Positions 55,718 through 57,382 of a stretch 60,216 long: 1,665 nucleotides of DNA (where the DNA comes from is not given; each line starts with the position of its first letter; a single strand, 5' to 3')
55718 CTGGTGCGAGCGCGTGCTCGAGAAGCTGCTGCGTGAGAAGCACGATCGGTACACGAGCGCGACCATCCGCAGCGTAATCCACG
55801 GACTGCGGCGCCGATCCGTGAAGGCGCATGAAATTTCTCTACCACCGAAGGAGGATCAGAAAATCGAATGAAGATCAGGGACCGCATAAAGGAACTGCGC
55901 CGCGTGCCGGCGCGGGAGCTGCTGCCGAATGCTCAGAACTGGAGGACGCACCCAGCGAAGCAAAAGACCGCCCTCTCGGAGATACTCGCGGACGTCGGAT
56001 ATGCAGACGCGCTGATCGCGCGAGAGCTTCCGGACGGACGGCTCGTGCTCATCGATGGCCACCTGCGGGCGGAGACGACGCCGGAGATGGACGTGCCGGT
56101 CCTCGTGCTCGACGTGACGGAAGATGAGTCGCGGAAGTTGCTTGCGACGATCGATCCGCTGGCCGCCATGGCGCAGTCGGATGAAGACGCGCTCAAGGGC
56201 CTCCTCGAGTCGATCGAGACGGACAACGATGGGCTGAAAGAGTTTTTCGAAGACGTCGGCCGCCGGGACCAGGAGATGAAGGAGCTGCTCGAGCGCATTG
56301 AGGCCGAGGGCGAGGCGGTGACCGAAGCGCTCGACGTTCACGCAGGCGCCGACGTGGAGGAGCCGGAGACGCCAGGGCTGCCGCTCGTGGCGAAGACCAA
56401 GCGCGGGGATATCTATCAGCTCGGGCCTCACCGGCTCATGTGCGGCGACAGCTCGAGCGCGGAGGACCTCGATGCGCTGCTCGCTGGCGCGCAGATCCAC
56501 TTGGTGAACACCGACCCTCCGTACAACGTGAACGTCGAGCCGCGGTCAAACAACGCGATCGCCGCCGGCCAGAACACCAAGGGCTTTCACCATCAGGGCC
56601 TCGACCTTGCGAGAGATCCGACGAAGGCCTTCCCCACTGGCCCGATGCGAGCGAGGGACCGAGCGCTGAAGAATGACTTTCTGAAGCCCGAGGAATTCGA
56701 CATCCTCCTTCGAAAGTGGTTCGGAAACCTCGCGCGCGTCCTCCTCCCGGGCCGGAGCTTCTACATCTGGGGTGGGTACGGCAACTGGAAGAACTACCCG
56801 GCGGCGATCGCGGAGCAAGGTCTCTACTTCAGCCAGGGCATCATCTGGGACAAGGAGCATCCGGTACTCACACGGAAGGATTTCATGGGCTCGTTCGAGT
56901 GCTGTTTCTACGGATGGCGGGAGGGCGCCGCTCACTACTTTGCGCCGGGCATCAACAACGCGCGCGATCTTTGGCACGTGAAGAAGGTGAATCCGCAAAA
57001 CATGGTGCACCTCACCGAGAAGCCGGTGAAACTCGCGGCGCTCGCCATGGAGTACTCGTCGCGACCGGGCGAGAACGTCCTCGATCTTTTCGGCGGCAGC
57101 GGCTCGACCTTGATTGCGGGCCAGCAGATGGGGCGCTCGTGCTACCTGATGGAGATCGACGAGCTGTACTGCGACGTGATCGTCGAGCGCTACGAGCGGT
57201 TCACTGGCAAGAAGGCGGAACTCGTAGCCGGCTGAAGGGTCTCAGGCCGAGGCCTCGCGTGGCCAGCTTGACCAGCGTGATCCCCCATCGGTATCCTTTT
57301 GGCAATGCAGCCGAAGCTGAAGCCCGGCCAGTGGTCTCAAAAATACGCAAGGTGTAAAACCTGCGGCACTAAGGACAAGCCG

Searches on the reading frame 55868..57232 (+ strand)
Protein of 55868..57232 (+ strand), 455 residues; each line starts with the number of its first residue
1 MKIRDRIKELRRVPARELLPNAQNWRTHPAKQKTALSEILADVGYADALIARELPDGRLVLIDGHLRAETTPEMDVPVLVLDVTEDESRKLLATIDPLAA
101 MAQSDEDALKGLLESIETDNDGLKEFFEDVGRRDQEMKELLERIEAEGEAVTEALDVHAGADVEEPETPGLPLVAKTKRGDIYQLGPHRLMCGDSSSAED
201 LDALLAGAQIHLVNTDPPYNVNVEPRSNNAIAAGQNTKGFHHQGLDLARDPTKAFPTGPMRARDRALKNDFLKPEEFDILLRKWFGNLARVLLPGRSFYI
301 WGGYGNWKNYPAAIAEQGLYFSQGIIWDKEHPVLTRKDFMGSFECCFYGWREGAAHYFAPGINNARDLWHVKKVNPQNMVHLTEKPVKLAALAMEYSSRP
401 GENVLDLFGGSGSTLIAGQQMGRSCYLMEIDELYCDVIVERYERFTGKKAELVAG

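Call 106: search_protein_families(library=pfam, proteins=[window:55868-57232:+], max_evalue=0.001)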
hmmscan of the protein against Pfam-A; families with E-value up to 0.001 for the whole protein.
window:55868-57232:+ (455 aa): 1 family
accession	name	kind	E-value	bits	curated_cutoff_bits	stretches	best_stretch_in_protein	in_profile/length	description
PF01555.25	N6_N4_Mtase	-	2e-26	93.8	26.7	1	210-439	1-220/221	DNA methylase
